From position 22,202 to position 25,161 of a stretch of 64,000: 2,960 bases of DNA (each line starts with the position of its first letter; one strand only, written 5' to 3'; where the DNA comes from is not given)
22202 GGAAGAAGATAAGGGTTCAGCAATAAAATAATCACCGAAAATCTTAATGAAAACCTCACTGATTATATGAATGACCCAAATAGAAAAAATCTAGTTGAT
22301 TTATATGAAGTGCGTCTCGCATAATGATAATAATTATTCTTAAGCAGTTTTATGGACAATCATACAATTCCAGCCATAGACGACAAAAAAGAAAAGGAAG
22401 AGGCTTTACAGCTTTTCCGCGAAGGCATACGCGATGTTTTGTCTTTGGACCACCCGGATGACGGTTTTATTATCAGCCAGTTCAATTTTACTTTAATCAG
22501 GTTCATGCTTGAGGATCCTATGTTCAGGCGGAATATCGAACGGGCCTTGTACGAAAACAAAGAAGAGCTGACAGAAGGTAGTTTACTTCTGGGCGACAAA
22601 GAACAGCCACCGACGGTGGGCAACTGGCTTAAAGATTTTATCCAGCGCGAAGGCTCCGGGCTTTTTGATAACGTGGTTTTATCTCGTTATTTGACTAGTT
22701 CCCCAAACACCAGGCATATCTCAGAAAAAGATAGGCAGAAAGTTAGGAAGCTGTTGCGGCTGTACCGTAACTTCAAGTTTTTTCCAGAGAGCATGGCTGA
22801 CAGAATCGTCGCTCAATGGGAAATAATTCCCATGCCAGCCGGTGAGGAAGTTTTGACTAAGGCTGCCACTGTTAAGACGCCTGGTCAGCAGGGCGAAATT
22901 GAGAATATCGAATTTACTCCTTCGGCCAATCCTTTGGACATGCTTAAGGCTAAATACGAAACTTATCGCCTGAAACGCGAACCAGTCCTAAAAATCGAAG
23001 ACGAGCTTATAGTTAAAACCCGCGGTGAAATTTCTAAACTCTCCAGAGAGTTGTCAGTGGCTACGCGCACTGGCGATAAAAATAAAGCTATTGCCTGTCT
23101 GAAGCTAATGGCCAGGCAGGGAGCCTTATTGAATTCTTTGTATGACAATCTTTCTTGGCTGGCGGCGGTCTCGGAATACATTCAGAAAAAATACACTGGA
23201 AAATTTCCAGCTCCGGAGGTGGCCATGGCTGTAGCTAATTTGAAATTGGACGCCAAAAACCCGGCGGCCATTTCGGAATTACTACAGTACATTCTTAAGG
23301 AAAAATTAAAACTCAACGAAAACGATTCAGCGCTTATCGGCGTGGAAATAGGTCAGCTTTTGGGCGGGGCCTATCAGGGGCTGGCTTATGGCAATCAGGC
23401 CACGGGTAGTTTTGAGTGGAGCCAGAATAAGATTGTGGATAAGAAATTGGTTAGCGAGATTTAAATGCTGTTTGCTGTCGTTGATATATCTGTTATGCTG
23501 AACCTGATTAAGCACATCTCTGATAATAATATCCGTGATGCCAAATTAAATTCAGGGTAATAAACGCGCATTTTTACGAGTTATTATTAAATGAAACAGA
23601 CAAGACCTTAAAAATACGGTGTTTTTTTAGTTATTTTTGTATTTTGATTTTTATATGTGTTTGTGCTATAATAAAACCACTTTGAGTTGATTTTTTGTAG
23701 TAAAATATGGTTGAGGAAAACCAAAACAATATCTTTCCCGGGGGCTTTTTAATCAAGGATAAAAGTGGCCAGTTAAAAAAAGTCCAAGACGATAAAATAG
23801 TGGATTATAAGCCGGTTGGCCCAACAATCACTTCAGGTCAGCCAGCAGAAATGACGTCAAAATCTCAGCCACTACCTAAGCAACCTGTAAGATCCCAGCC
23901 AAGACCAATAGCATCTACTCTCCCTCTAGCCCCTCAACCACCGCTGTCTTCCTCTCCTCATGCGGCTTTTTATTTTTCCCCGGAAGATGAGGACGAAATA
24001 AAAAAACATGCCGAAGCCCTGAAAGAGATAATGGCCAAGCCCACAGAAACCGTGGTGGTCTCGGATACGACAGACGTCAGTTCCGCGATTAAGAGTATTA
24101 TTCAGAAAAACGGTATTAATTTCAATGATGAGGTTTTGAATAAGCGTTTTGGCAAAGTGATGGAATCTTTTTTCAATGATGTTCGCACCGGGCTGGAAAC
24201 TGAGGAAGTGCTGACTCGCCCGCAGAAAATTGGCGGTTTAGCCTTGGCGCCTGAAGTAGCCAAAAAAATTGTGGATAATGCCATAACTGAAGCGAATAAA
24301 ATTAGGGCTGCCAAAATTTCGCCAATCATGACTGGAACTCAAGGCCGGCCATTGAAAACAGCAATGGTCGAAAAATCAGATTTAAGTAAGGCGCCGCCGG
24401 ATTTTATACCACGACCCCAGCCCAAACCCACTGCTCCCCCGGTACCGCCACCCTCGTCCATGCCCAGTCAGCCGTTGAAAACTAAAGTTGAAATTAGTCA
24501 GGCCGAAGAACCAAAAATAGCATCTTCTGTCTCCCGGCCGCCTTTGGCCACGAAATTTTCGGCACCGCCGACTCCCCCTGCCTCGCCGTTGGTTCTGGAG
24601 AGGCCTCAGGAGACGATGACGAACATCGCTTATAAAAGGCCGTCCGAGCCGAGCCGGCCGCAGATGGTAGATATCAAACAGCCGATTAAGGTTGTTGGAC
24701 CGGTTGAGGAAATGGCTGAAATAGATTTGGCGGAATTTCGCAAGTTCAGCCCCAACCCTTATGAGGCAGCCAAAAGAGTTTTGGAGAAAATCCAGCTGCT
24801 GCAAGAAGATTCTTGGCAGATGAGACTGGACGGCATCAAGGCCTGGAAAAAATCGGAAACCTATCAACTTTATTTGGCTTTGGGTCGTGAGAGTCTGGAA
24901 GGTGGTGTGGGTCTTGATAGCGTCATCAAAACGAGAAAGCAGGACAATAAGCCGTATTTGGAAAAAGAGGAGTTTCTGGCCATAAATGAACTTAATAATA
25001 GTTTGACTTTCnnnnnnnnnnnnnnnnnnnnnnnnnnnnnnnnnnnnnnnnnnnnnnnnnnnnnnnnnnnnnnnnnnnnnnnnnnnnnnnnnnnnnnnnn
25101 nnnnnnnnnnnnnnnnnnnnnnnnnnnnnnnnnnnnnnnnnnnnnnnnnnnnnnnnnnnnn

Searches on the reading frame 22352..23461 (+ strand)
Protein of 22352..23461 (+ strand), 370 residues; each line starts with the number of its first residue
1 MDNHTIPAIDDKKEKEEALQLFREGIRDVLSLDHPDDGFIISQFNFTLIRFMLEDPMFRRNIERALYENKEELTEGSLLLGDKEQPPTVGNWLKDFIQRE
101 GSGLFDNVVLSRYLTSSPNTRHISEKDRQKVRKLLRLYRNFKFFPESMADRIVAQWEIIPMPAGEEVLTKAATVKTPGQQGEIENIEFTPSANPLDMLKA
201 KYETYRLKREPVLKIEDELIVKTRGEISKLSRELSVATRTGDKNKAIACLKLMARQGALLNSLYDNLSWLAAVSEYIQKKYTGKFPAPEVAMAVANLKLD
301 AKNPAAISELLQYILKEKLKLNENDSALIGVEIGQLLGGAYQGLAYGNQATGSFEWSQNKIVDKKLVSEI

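Call 29: search_protein_families(library=pfam, proteins=[window:22352-23461:+], max_evalue=0.01)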
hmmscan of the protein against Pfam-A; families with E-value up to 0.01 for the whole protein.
window:22352-23461:+ (370 aa): 1 family
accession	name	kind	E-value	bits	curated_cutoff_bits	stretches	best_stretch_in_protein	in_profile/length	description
PF03357.26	Snf7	-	0.0081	16.3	27.3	0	225-279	22-76/171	Snf7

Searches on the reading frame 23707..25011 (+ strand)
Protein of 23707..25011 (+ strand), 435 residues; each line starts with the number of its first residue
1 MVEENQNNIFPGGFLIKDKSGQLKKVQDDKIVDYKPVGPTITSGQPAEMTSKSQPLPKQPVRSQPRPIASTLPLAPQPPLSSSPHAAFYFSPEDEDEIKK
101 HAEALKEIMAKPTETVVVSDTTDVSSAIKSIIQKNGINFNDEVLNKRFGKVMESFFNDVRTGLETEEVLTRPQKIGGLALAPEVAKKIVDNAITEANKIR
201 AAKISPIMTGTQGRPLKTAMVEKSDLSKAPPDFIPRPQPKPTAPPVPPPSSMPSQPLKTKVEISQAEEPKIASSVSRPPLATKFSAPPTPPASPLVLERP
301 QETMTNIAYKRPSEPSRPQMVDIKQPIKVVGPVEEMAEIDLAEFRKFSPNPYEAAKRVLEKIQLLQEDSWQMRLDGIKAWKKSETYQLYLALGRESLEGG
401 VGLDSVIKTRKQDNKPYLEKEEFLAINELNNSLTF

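Call 3: search_protein_families(library=pfam, proteins=[window:23707-25011:+], max_evalue=1)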
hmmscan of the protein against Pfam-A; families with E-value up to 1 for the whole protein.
window:23707-25011:+ (435 aa): 1 family
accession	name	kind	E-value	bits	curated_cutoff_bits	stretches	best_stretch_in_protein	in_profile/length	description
PF14706.11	Tnp_DNA_bind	-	0.064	13.5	24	1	136-159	9-32/58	Transposase DNA-binding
